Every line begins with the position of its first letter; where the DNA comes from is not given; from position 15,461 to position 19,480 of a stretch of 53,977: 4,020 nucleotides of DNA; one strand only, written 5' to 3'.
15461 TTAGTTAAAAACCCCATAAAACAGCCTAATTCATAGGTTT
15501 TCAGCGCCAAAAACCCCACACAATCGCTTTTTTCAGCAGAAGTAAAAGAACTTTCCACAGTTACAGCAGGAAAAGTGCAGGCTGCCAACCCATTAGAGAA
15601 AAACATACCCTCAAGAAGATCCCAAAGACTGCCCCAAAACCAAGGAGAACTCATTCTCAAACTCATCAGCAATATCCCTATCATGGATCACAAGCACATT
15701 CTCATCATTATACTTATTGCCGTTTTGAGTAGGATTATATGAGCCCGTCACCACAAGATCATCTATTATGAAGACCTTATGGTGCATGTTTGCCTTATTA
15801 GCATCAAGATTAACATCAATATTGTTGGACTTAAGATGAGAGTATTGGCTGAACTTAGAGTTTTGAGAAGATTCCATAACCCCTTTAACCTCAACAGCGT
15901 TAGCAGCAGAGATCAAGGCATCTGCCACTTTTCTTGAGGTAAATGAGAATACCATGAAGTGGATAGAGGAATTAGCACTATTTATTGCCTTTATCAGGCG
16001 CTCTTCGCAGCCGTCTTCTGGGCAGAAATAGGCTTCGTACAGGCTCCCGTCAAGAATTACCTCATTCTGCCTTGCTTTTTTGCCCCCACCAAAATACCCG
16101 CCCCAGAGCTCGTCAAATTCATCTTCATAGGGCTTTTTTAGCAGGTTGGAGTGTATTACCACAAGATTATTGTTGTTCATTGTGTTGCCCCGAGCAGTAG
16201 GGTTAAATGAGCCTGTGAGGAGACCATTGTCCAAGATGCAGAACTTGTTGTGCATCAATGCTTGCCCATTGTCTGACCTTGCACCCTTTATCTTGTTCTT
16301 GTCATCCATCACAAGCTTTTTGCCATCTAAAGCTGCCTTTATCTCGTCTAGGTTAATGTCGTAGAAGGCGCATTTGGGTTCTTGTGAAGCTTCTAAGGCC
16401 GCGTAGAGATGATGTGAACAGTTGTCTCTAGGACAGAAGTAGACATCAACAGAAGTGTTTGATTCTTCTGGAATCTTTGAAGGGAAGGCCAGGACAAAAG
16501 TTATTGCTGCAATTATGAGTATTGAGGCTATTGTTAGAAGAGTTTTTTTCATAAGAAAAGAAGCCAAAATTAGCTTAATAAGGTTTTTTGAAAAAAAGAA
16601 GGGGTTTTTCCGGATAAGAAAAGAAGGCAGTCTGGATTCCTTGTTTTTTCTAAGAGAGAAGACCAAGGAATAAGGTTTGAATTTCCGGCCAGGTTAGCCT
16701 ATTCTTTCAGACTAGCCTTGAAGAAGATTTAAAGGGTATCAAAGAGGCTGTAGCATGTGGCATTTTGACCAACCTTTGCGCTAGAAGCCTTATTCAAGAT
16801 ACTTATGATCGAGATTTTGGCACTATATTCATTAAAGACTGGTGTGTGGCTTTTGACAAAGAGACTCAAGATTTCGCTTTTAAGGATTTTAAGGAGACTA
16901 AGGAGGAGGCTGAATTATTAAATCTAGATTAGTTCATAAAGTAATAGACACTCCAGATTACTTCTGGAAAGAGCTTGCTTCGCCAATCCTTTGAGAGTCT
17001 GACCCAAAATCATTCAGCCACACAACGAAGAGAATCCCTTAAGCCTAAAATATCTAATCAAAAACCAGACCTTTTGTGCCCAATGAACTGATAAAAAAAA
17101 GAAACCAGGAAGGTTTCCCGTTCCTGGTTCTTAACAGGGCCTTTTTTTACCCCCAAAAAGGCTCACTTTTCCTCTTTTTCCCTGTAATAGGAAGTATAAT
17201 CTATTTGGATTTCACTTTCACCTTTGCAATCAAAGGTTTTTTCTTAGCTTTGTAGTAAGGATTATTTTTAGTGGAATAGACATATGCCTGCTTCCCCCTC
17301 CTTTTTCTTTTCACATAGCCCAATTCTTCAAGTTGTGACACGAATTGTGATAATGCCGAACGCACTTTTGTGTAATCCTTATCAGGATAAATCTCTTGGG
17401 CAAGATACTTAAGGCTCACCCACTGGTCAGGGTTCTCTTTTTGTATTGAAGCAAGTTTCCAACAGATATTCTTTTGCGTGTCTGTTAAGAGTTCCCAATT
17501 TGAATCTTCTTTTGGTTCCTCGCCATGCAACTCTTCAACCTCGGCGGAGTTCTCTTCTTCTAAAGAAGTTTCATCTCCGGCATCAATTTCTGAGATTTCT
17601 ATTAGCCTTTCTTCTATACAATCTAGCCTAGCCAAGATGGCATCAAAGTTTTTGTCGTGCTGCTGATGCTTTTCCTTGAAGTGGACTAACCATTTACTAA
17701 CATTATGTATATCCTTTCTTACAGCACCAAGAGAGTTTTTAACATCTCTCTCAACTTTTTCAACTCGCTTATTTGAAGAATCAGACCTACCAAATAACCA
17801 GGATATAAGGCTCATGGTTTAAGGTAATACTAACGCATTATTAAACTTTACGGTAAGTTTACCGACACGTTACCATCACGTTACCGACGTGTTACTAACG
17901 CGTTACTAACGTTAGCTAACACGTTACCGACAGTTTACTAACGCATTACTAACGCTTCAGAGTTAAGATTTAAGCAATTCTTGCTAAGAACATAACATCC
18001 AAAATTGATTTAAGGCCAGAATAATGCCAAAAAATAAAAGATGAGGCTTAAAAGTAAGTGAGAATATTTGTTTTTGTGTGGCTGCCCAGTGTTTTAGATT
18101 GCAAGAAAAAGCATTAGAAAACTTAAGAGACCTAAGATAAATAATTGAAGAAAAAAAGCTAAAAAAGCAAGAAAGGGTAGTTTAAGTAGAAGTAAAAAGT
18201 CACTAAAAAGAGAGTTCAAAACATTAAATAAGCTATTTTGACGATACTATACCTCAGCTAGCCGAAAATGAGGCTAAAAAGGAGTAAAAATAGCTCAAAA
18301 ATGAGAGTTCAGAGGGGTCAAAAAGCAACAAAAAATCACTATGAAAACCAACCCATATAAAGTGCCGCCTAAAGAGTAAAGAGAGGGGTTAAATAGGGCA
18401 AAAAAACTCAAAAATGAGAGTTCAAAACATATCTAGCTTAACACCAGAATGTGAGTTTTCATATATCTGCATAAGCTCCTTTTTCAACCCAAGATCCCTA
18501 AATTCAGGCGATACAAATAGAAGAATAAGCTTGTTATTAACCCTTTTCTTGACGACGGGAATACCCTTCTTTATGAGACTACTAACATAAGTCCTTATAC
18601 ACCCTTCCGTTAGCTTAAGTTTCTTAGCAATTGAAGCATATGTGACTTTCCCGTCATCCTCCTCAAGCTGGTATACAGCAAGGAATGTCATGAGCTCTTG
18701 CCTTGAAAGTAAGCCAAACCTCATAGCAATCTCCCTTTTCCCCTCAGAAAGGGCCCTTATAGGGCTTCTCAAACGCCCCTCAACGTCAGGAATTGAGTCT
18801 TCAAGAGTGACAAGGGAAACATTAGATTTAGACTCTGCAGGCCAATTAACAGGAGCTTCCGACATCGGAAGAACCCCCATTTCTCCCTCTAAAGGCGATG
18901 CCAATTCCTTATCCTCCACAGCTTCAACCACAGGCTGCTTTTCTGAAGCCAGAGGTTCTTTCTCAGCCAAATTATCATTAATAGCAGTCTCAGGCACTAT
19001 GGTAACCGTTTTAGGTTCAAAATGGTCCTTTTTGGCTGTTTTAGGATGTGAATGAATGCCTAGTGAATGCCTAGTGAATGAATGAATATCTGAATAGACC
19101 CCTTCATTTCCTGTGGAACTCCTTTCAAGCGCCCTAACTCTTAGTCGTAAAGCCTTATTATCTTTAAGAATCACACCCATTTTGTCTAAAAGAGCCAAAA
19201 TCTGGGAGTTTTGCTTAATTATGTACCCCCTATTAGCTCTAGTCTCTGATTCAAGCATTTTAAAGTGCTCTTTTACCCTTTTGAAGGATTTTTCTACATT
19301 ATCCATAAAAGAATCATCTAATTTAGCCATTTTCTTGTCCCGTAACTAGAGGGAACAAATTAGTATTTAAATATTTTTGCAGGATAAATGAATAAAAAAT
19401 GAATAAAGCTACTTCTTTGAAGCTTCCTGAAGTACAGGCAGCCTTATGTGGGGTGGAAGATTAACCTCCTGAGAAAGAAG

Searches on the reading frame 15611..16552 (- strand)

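Call 95: search_protein_families(library=pfam, proteins=[window:15611-16552:-], max_evalue=0.001)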
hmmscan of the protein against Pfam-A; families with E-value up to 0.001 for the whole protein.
window:15611-16552:- (313 aa): 1 family
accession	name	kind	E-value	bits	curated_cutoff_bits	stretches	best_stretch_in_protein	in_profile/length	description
PF13091.12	PLDc_2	-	3.2e-34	118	27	2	186-303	1-129/132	PLD-like domain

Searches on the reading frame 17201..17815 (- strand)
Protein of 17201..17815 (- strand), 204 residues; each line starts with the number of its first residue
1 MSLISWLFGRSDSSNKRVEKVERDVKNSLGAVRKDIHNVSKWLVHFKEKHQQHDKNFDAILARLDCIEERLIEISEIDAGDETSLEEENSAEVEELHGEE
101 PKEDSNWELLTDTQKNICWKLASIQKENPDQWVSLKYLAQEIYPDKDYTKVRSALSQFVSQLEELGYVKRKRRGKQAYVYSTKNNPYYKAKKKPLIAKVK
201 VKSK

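Call 95: search_protein_families(library=pfam, proteins=[window:17201-17815:-], max_evalue=0.001)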
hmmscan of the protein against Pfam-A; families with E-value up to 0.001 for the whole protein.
window:17201-17815:- (204 aa): 1 family
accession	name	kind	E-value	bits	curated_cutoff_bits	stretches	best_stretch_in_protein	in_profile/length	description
PF22665.2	DUF6293_C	-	0.00041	21.2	27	0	145-184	54-93/101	DUF6293 C-terminal winged helix domain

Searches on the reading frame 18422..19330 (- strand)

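Call 95: search_protein_families(library=pfam, proteins=[window:18422-19330:-], max_evalue=0.001)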
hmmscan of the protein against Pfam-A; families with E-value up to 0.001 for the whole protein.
window:18422-19330:- (302 aa): 1 family
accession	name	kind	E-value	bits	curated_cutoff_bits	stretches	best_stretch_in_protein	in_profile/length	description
PF08279.18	HTH_11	-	4.9e-05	23.6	25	1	219-263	6-50/55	HTH domain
